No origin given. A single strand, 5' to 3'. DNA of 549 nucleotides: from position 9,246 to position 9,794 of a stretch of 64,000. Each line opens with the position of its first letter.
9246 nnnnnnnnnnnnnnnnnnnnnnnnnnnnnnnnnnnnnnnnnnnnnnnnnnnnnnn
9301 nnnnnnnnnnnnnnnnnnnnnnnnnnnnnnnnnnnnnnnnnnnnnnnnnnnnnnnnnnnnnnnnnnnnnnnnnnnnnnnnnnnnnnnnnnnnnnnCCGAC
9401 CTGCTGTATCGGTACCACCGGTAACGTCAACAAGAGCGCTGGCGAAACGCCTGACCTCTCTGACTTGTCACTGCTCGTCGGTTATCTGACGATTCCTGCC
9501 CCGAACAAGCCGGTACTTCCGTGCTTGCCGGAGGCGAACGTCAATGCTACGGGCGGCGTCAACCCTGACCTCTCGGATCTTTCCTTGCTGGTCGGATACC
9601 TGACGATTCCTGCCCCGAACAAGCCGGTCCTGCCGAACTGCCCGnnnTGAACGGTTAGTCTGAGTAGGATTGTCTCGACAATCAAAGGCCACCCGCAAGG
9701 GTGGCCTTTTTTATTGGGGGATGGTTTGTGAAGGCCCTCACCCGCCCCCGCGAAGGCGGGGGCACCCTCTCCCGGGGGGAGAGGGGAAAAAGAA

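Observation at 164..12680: Three consecutive secreted-protein genes, each with its own terminator, all end in dockerin-like modules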

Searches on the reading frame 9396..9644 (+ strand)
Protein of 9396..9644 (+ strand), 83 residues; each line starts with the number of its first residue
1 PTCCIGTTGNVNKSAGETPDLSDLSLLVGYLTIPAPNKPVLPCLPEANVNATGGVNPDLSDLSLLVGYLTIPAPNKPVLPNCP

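Call 17: search_protein_families(library=pfam, alignment_id=A1, max_evalue=1)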
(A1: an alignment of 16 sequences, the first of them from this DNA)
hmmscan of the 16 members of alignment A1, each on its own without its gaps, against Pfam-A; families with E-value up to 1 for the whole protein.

A. member 1, seq(83 aa): 0 families

B. families by the number of members that match (of 16 scanned): 10 families
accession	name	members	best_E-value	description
PF00404.24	Dockerin_1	12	4e-11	Dockerin type I domain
PF08309.17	LVIVD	2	0.046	LVIVD repeat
PF19688.4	DUF6189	2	0.061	Family of unknown function (DUF6189)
PF16180.10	RelB_leu_zip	1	0.03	RelB leucine zipper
PF03118.21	RNA_pol_A_CTD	1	0.06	Bacterial RNA polymerase, alpha chain C terminal domain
PF17168.10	DUF5127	1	0.13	Domain of unknown function (DUF5127)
PF16856.10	CDC4_D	1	0.16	Cell division control protein 4 dimerisation domain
PF12737.12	Mating_C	1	0.16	C-terminal domain of homeodomain 1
PF12086.13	DUF3563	1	0.17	Protein of unknown function (DUF3563)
PF18576.7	HTH_52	1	0.21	Helix-turn-helix domain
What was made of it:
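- On Dockerin type I (Pfam PF00404): Of 16 aligned tails, 12 hit Dockerin_1 at E<=1 (call 17).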

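Call 18: search_solved_structures(query=A1, max_evalue=1, show_alignments=2)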
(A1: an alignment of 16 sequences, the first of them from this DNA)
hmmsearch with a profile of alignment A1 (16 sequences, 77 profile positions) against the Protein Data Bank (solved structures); distinct sequences matched with E-value up to 1: 17.
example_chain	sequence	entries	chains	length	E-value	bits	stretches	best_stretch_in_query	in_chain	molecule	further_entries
4fl4_A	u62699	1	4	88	2.3e-05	27.4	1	8-67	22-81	Glycoside hydrolase family 9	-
8x39_A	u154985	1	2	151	0.00027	23.9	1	9-69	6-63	Serine protease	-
8x3a_A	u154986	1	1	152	0.00036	23.5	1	9-69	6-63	Serine protease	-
4cj0_A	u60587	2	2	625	0.001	22.1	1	8-67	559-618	ENDOGLUCANASE D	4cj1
1clc_A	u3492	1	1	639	0.001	22.1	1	8-67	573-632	ENDOGLUCANASE CELD; EC: 3.2.1.4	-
5nrm_B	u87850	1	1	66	0.0013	21.8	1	9-66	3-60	DocCel5: Type I dockerin repeat domain from A. cellulolyticus family 5 endoglucanase WP_01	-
5nrk_B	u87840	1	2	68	0.0061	19.6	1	9-66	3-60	DocCel5: Type I dockerin repeat domain from A. cellulolyticus family 5 endoglucanase WP_01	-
5lxv_B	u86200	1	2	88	0.026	17.6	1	9-73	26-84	Carbohydrate-binding protein WP_009985128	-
2yik_A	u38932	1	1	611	0.036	17.1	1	9-68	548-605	ENDOGLUCANASE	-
3ul4_B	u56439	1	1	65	0.063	16.3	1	7-65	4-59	Cellulosome enzyme, dockerin type I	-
2mte_A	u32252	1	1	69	0.13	15.3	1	8-69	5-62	Cellulose 1,4-beta-cellobiosidase (reducing end) CelS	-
1daq_A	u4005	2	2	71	0.14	15.3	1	8-69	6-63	ENDOGLUCANASE SS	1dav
4dh2_B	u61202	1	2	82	0.14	15.3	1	8-69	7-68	Dockerin type 1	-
2ccl_B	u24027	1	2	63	0.27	14.3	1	8-66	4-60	ENDO-1,4-BETA-XYLANASE Y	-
1ohz_B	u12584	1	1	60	0.68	13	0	9-66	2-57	ENDO-1,4-BETA-XYLANASE Y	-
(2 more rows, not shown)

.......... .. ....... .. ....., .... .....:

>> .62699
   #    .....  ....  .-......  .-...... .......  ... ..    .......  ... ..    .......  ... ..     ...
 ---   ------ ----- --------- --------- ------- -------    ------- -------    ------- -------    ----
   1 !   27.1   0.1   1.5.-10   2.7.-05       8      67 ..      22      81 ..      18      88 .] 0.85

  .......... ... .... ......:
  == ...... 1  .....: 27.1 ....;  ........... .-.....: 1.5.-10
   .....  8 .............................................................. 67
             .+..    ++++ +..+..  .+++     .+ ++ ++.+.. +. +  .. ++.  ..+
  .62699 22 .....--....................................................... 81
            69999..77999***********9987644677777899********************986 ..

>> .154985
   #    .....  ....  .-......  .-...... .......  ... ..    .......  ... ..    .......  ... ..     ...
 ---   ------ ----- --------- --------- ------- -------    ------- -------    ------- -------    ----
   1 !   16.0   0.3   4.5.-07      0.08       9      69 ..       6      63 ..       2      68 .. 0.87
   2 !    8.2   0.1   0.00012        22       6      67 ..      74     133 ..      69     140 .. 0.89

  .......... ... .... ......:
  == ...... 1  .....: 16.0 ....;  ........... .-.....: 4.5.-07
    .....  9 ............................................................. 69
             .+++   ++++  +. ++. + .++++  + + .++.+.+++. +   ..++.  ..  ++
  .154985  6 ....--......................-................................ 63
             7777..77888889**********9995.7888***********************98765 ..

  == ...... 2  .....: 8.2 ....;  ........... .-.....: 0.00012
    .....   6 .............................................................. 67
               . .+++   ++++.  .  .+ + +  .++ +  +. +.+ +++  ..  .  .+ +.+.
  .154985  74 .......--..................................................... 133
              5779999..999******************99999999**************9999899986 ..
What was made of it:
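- On Dockerin type I (Pfam PF00404): The profile of A1 against PDB sequences gives 17 hits, all dockerins, best E=2.3e-5 (call 18).
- The profile search against PDB sequences returns 17 hits, all dockerins, best E=2.3e-5 (call 18).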

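Call 27: find_related_loci(query=A2, collection=genome_contigs, flank=6000)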
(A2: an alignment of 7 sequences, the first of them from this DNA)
Query A2 (83 aa) in genome_contigs; peptide patterns used: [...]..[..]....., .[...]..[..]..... (x = any residue, [..] = any of these).
88 stretches matched a pattern; 71 encode a relative of the query (tblastn E <= 1e-3); 69 distinct loci.
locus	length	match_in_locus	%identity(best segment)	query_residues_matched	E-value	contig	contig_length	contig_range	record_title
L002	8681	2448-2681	68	2-83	8e-31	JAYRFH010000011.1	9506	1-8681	MAG: Candidatus Zixiibacteriota bacterium isolate SH_SHASGE3bin.27 k141_88534, whole genome shotgun sequence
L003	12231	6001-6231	70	2-82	5e-30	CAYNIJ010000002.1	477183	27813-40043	MAG TPA_asm: uncultured Ignavibacteriales bacterium isolate SRP302447_co2_58 genome assembly, contig: NODE_38_length_477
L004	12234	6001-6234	72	2-83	3e-30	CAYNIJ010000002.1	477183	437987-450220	MAG TPA_asm: uncultured Ignavibacteriales bacterium isolate SRP302447_co2_58 genome assembly, contig: NODE_38_length_477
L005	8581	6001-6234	70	2-83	6e-30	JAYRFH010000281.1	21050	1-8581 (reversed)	MAG: Candidatus Zixiibacteriota bacterium isolate SH_SHASGE3bin.27 k141_1613366, whole genome shotgun sequence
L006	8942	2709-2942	66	2-83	7e-30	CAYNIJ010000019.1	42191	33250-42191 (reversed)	MAG TPA_asm: uncultured Ignavibacteriales bacterium isolate SRP302447_co2_58 genome assembly, contig: NODE_2578_length_4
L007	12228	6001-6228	67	2-83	1e-29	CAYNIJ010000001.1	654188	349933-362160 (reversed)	MAG TPA_asm: uncultured Ignavibacteriales bacterium isolate SRP302447_co2_58 genome assembly, contig: NODE_23_length_654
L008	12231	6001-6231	70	3-83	2e-29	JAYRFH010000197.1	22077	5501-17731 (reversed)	MAG: Candidatus Zixiibacteriota bacterium isolate SH_SHASGE3bin.27 k141_1218292, whole genome shotgun sequence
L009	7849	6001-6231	70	1-83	2e-29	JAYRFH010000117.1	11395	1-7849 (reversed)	MAG: Candidatus Zixiibacteriota bacterium isolate SH_SHASGE3bin.27 k141_696619, whole genome shotgun sequence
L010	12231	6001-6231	67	1-83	3e-28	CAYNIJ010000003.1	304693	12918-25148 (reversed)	MAG TPA_asm: uncultured Ignavibacteriales bacterium isolate SRP302447_co2_58 genome assembly, contig: NODE_109_length_30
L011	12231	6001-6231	67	3-83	5e-28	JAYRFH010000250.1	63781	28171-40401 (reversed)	MAG: Candidatus Zixiibacteriota bacterium isolate SH_SHASGE3bin.27 k141_1471047, whole genome shotgun sequence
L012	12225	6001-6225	67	3-83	7e-28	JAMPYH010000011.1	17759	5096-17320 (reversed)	MAG: Candidatus Zixiibacteriota bacterium isolate R2F_R2FSRR_metabat.71 R2F_C1677, whole genome shotgun sequence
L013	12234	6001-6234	67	2-83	8e-28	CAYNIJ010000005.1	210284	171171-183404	MAG TPA_asm: uncultured Ignavibacteriales bacterium isolate SRP302447_co2_58 genome assembly, contig: NODE_208_length_21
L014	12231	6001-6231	67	3-83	9e-28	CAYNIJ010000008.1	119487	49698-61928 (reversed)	MAG TPA_asm: uncultured Ignavibacteriales bacterium isolate SRP302447_co2_58 genome assembly, contig: NODE_504_length_11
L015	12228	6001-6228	66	2-83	7e-27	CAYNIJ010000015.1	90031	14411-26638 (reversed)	MAG TPA_asm: uncultured Ignavibacteriales bacterium isolate SRP302447_co2_58 genome assembly, contig: NODE_804_length_90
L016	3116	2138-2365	67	3-83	1e-26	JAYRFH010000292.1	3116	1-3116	MAG: Candidatus Zixiibacteriota bacterium isolate SH_SHASGE3bin.27 k141_1664061, whole genome shotgun sequence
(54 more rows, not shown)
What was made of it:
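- Closest known: Non-cellulosomal cohesin/dockerin proteins. Different: Here there is a large paralogous tag family, with up to about 17 loci found per MAG (call 27) and genes in tandem clusters.
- There are many paralogous carriers per genome, with up to about 17 loci found in one MAG (call 27).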

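Call 29: search_protein_representatives(alignment_id=A1)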
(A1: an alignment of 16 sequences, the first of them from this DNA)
Query: 16 sequences, 77 profile positions. Proteins with E-value up to 0.001 (for the whole library): 8561; up to 1e-10: 1635; up to 1e-30: 26. The best 150 are listed.
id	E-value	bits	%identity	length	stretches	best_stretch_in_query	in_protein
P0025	6.2e-60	215.1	-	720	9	16-74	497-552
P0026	1.6e-51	188.1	-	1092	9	9-69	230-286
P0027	1.0e-47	175.9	-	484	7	3-71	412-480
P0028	7.3e-45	166.8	-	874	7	6-72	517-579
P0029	9.5e-39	147.2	-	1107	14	6-65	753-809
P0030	1.1e-38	147.0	-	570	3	2-76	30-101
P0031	1.8e-36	139.9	-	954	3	2-77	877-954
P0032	5.3e-35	135.2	-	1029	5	3-77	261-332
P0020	3.6e-34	132.5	-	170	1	1-77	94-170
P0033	3.3e-33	129.4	-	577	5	6-67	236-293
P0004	5.9e-33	128.6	-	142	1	2-77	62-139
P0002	6.0e-33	128.6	-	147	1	2-77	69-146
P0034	9.2e-33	128.0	-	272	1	2-77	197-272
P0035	1.7e-32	127.1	-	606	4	7-71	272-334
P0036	2.7e-32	126.5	-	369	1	2-77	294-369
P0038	9.1e-32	124.8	-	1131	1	2-77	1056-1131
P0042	4.7e-31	122.5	-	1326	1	2-77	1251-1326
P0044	5.5e-31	122.3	-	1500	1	2-77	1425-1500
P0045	6.9e-31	122.0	-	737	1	2-77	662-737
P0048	2.0e-30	120.5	-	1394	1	2-77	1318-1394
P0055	7.5e-30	118.7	-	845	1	3-77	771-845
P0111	3.7e-23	97.2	-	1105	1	2-76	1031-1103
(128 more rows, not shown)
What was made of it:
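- There are 1,635 representative clusters at E<=1e-10 (call 29).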

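Call 31: predict_structure(alignment_id=A1)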
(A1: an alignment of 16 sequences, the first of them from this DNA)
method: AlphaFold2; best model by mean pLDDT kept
length: 83 residues; sequences in the alignment: 16
mean_pLDDT: 89.7   pTM: 0.78
mean pLDDT of the five models: 89.7, 89.6, 85.3, 84.8, 82.9
residues with pLDDT >= 90: 54; 70-90: 27; 50-70: 2; < 50: 0
segments of 3 or more residues with pLDDT < 50: none
pLDDT, mean of each block of 10 residues (from residue 1): 78 86 95 95 90 87 96 94 78
secondary structure, 60 per line:
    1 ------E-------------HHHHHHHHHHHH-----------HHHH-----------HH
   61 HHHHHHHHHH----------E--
elements in order: H21-32 H44-47 H59-70

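Call 34: fold_search(model_id=the predicted structure, library=pdb)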
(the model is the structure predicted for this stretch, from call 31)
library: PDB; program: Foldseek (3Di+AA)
matches with E <= 10: 23; with E <= 0.001: 0
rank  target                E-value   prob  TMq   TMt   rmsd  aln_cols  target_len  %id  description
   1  4fl4_A                7.3e-02  0.91  0.54  0.64   3.4        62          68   32  Scaffoldin conformation and dynamics revealed by a ternary complex from the Clostridium thermocellum cellulosome (released 2012-06-27)
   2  2vn6_B                8.6e-02  0.90  0.50  0.63   3.3        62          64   26  The Clostridium cellulolyticum dockerin displays a dual binding mode for its cohesin partner (released 2008-05-13)
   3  4dh2_D                1.1e-01  0.91  0.56  0.65   2.6        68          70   26  Crystal structure of Coh-OlpC(Cthe_0452)-Doc435(Cthe_0435) complex: A novel type I Cohesin-Dockerin complex from Clost (released 2012-11-28)
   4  4dh2_B                1.6e-01  0.87  0.56  0.64   2.6        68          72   26  Crystal structure of Coh-OlpC(Cthe_0452)-Doc435(Cthe_0435) complex: A novel type I Cohesin-Dockerin complex from Clost (released 2012-11-28)
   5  5nrk_D                2.0e-01  0.82  0.54  0.66   3.4        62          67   18  Crystal structure of the sixth cohesin from Acetivibrio cellulolyticus' scaffoldin B in complex with Cel5 dockerin S15 (released 2018-01-31)
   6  4fl4_G                2.0e-01  0.72  0.57  0.68   4.0        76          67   29  Scaffoldin conformation and dynamics revealed by a ternary complex from the Clostridium thermocellum cellulosome (released 2012-06-27)
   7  8x39_B                3.0e-01  0.77  0.59  0.37   2.6        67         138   18  Crystal structure of cellulosomal double-dockerin module of Clo1313_0689 from Clostridium thermocellum (released 2024-04-03)
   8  5nrk_B                4.1e-01  0.66  0.54  0.64   3.5        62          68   18  Crystal structure of the sixth cohesin from Acetivibrio cellulolyticus' scaffoldin B in complex with Cel5 dockerin S15 (released 2018-01-31)
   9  2ccl_B                4.4e-01  0.63  0.56  0.72   3.0        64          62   25  THE S45A, T46A MUTANT OF THE TYPE I COHESIN-DOCKERIN COMPLEX FROM THE CELLULOSOME OF CLOSTRIDIUM THERMOCELLUM (released 2007-02-13)
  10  5k39_B                4.8e-01  0.21  0.39  0.24   5.0        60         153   17  THE TYPE II COHESIN DOCKERIN COMPLEX FROM CLOSTRIDIUM THERMOCELLUM (released 2017-03-29)
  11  3ul4_B                8.3e-01  0.66  0.61  0.78   1.9        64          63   28  Crystal structure of Coh-OlpA(Cthe_3080)-Doc918(Cthe_0918) complex: A novel type I Cohesin-Dockerin complex from Clost (released 2012-11-28)
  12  6kgf_B                1.5e+00  0.44  0.61  0.81   2.2        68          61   19  Crystal structure of CaDoc0917(R16D)-CaCohA2 complex at pH 8.2 (released 2020-07-08)
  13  2ozn_B                1.5e+00  0.18  0.41  0.28   4.3        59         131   14  The Cohesin-Dockerin Complex of NagJ and NagH from Clostridium perfringens (released 2008-05-06)
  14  5g5d_B                2.3e+00  0.09  0.37  0.22   5.1        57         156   12  Crystal Structure of the CohScaC2-XDocCipA type II complex from Clostridium thermocellum (released 2017-04-05)
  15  5n5p_B                4.3e+00  0.13  0.61  0.58   3.5        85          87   16  Crystal structure of Ruminococcus flavefaciens' type III complex containing the fifth cohesin from scaffoldin B and th (released 2018-02-28)
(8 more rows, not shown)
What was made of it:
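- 9402..9644 (+): Tail 2: four-Cys 'CC-type' dockerin variant, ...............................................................-stop. Both loops are 2 residues longer than the canonical loop. The AF2 model has pLDDT 89.7, and its top 15 PDB matches are all dockerins (calls 31, 34).
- Closest known: Clostridial type I dockerins. Same: These are the best sequence-profile and structure matches (calls 18, 34).
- Its Foldseek top 15 are all dockerins, with TM-score (target-normalised) 0.64-0.81 (calls 31, 34). The AF2 model is confident and folds as a dockerin (calls 31, 34).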

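Call 54: list_cluster_members(proteins=[P0038, P0044, P0031, P0111, P0042, P0048, P0184, P0249, P0055, P0045])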
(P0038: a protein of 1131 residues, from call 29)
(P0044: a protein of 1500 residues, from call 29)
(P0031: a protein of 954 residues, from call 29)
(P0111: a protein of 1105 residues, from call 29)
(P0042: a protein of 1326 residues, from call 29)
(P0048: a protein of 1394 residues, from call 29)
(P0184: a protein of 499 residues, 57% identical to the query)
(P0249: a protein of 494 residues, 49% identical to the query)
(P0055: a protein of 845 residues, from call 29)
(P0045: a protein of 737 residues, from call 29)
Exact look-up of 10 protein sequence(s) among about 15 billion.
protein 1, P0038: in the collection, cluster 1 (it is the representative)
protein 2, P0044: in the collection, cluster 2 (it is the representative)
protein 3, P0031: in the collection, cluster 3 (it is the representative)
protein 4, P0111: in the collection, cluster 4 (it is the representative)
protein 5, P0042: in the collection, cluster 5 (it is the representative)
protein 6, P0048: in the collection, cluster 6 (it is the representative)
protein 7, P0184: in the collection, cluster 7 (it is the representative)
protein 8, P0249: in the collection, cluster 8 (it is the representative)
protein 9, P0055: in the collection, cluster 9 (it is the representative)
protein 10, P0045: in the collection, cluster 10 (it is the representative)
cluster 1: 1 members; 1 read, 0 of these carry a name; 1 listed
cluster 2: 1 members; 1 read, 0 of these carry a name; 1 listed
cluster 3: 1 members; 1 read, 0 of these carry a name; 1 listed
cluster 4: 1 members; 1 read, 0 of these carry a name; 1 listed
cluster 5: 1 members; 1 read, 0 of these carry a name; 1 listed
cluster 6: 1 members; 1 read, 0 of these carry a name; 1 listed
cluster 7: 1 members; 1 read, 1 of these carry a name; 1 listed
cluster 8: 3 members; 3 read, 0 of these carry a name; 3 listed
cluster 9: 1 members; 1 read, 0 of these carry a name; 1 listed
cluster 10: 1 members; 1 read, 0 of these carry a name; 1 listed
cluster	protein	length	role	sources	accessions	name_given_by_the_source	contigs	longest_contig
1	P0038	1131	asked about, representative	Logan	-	-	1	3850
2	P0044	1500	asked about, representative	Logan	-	-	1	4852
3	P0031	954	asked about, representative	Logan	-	-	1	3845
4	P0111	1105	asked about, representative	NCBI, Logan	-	-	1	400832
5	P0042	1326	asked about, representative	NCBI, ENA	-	-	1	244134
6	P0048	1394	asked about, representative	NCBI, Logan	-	-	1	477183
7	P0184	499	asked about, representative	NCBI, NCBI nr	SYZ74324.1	hypothetical protein TRIP_C80001 [Candidatus Zixiibacteriota bacterium] | hypothetical protein TRIP_C80001 [candidate division Zixibacteria bacterium]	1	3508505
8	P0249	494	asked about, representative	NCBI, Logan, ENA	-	-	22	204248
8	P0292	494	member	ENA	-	-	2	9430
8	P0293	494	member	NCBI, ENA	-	-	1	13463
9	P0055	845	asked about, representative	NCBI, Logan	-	-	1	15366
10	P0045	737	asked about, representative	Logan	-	-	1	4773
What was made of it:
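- Tried and rejected: Source names for ten family members: none informative (call 54).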

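Call 55: find_encoding_contigs(protein=P0111, flank=10000, max_places=3)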
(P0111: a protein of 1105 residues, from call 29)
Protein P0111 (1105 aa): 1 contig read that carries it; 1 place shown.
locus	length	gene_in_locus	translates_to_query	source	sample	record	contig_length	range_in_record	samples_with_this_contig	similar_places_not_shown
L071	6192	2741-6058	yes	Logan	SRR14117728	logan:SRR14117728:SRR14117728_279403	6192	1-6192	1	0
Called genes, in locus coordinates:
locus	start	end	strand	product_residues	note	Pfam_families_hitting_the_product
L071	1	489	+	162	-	?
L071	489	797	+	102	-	PF01910:Thiamine_BP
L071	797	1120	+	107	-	PF03091:CutA1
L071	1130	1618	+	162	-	PF22811:Zn_ribbon_NrdR, PF03477:ATP-cone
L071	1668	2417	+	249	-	PF00902:TatC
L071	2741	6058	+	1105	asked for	PF00404:Dockerin_1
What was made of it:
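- Tried and rejected: Synteny of the three-gene island around the closest ortholog of protein 2 (P0111): not conserved upstream, where there are housekeeping genes (call 55).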
